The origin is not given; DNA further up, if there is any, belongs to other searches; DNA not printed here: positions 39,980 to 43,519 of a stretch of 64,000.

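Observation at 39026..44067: Domain-less 1448-aa secreted protein paired with a small type-II membrane CARDB protein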

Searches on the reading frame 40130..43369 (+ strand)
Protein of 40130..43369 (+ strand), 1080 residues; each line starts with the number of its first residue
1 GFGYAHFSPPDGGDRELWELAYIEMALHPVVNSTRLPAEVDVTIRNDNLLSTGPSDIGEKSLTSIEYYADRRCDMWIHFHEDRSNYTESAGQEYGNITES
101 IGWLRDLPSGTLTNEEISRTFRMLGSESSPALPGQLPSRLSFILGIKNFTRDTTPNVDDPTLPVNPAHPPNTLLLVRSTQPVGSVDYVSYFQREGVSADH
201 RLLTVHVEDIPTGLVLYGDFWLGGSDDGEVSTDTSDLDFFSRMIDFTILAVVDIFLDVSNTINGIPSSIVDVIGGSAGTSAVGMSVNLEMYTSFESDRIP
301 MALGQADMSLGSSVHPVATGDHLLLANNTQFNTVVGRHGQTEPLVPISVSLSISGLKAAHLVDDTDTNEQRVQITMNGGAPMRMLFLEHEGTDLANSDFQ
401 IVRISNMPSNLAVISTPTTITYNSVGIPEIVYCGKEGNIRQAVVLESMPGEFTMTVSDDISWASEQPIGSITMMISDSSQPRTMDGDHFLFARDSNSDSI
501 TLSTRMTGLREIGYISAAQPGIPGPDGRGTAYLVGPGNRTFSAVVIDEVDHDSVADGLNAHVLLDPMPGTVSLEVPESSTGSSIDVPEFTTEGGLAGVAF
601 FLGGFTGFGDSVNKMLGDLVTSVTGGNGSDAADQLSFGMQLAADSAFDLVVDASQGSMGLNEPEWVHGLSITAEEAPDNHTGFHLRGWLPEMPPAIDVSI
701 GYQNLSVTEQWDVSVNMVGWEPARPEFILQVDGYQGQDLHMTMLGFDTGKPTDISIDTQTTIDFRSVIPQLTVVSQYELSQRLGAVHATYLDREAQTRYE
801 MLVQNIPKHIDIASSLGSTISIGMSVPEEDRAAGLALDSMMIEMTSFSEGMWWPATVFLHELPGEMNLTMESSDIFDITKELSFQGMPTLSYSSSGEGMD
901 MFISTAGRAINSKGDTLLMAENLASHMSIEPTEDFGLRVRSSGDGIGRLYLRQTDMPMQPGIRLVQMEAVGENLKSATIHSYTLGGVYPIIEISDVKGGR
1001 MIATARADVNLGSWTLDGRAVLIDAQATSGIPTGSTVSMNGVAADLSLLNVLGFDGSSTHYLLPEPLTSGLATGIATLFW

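Call 78: search_protein_representatives(alignment_id=A4)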
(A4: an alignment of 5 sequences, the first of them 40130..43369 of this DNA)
Query: 5 sequences, 1084 profile positions. Proteins with E-value up to 0.001 (for the whole library): 236; up to 1e-10: 166; up to 1e-30: 84. The best 150 are listed.
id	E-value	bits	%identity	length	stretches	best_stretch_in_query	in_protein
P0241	0.0e+00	1547.7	-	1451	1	1-1083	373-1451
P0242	0.0e+00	1489.4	-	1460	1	1-1083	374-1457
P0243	0.0e+00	1147.7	-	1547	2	1-678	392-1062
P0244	0.0e+00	1107.8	-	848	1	234-1082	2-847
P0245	0.0e+00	1047.7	-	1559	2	1-676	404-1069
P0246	7.5e-290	980.6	-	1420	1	1-1082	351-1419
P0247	4.2e-284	961.6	-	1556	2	1-679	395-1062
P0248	1.5e-271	920.0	-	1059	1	21-1083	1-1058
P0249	4.8e-266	901.8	-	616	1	470-1084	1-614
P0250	8.7e-250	848.0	-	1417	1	1-1083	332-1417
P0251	9.9e-175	599.5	-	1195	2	1-681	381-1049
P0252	1.4e-163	562.5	-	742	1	1-384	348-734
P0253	1.2e-121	423.7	-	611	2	683-1083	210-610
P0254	2.4e-84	300.2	-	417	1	307-694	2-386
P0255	9.7e-83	294.9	-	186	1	902-1082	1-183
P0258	2.7e-69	250.4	-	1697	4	655-1078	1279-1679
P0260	3.1e-67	243.5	-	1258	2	369-1078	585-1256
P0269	6.8e-57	209.3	-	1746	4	666-1084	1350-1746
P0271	2.2e-54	201.0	-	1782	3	204-821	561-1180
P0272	4.8e-53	196.5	-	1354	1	203-1069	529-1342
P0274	3.2e-52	193.8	-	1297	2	371-1012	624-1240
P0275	6.7e-52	192.7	-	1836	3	173-827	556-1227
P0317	1.1e-33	132.4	-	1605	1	392-1028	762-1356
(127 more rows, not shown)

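Call 79: list_cluster_members(proteins=[P0243, P0245, P0258, P0260, P0269, P0271, P0272, P0274, P0275, P0317])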
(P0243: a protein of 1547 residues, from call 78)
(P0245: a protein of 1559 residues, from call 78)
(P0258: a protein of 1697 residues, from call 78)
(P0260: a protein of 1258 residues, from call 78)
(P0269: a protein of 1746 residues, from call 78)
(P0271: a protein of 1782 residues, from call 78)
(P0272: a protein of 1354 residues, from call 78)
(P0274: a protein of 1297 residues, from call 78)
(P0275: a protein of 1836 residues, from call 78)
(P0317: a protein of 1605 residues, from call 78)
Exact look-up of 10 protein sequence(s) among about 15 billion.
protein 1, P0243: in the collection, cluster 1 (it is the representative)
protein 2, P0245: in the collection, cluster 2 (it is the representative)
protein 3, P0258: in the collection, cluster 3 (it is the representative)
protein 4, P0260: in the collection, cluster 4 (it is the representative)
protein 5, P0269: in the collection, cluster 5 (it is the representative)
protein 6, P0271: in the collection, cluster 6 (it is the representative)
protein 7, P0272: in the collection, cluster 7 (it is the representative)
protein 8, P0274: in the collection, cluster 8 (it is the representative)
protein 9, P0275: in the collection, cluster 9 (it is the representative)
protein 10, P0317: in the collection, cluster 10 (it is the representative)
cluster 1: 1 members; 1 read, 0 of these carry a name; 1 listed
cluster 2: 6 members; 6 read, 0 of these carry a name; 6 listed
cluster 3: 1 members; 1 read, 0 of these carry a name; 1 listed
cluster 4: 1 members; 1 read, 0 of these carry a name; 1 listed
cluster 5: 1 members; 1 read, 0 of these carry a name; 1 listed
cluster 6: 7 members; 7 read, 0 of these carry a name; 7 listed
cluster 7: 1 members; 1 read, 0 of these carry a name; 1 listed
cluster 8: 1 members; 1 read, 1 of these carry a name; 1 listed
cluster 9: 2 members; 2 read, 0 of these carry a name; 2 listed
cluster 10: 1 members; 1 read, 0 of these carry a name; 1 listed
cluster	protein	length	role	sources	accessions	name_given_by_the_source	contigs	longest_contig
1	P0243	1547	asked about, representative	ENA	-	-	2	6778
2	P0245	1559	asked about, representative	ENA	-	-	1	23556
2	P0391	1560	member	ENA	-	-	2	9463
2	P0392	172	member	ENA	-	-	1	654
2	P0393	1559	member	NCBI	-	-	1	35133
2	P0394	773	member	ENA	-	-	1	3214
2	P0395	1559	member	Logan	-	-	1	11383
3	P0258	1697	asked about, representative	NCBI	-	-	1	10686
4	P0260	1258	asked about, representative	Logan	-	-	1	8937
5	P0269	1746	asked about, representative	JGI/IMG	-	-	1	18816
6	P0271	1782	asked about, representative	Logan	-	-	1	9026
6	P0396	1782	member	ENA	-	-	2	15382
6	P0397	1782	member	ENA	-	-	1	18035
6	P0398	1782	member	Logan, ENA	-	-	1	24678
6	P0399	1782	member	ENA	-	-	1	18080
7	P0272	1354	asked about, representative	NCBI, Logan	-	-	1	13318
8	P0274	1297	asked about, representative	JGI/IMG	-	hypothetical protein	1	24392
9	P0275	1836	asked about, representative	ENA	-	-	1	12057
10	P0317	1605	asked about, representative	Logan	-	-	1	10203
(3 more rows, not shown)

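Call 81: search_protein_families(library=pfam, proteins=[P0258, P0260, P0271, P0272, P0275, P0317], max_evalue=0.01)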
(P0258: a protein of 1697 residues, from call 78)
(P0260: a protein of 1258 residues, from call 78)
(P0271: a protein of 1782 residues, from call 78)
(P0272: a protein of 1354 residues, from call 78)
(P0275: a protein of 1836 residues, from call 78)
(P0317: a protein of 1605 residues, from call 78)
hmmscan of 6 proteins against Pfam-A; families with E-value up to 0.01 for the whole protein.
P0258 (1697 aa): 0 families

P0260 (1258 aa): 0 families

P0271 (1782 aa): 0 families

P0272 (1354 aa): 0 families

P0275 (1836 aa): 0 families

P0317 (1605 aa): 0 families

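Call 84: find_homologous_proteins(query=A5, max_evalue=0.00001)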
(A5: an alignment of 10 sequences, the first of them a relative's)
Query A5 (10 sequences) (1782 aa, profile of the alignment): 4 proteins with E <= 0.00001 among 8000 candidates.
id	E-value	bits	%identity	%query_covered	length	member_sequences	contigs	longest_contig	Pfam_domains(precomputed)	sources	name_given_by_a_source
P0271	0.0e+0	1537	100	100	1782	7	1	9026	-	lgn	-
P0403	0.0e+0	1453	88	100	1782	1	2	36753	-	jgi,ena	-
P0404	0.0e+0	1103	47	100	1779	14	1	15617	-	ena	-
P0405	3.8e-116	407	46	44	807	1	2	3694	-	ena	-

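Call 85: find_encoding_contigs(protein=P0403, flank=10000, max_places=2)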
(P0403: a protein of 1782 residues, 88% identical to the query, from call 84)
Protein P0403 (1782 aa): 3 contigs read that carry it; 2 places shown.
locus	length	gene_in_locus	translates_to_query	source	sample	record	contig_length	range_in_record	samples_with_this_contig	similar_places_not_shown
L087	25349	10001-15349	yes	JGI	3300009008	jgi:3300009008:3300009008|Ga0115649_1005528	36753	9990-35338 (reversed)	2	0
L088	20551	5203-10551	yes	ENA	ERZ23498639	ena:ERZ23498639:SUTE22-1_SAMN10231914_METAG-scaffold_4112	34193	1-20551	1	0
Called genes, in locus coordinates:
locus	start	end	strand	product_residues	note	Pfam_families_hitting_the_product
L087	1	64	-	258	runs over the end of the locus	-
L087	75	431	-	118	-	-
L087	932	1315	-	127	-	-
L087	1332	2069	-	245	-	-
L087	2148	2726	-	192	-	-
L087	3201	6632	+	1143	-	PF08309:LVIVD, PF00801:PKD (faint), PF16640:Big_3_5 (faint), PF18911:PKD_4 (faint), PF22352:K319L-like_PKD (faint), PF21226:MalQ_N (faint)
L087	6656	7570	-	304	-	PF00696:AA_kinase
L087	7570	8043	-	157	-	PF03946:Ribosomal_L11_N, PF00298:Ribosomal_L11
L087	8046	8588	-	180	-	PF03439:Spt5-NGN, PF00467:KOW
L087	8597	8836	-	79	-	-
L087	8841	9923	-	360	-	PF00091:Tubulin, PF12327:FtsZ_C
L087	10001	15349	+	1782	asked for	-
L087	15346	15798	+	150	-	-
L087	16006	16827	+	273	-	PF12705:PDDEXK_1, PF01930:Cas_Cas4 (weak)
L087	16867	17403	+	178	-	PF03266:NTPase_1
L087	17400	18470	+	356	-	PF02005:TRM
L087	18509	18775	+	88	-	PF13656:RNA_pol_L_2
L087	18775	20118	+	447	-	PF01142:TruD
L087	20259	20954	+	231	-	-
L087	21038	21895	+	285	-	-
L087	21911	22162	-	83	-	PF07927:HicA_toxin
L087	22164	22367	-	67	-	-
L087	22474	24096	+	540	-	PF00801:PKD, PF18911:PKD_4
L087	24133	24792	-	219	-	PF04307:YdjM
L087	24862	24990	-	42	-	-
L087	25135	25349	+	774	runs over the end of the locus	PF00082:Peptidase_S8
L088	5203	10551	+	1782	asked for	-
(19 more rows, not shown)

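Call 86: find_encoding_contigs(protein=P0404, flank=10000, max_places=2)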
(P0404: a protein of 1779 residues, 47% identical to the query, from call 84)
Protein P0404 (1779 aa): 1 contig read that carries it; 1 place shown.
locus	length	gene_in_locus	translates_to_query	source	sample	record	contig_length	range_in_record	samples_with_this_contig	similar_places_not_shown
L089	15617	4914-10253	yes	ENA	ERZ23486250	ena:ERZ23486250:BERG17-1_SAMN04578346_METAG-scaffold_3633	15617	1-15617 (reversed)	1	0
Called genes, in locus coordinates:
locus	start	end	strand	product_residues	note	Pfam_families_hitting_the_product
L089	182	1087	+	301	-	PF02729:OTCace_N, PF00185:OTCace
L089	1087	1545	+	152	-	PF01948:PyrI, PF02748:PyrI_C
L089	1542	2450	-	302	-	PF00696:AA_kinase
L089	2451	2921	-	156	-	PF03946:Ribosomal_L11_N, PF00298:Ribosomal_L11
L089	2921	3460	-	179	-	PF03439:Spt5-NGN, PF00467:KOW (weak)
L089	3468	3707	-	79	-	PF00584:SecE (weak)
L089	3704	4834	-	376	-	PF00091:Tubulin, PF12327:FtsZ_C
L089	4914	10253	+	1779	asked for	-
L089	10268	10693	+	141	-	-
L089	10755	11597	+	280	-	PF12705:PDDEXK_1, PF01930:Cas_Cas4 (weak)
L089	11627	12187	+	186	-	PF03266:NTPase_1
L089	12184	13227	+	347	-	PF02005:TRM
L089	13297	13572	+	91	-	PF13656:RNA_pol_L_2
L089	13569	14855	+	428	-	PF01142:TruD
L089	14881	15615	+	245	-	?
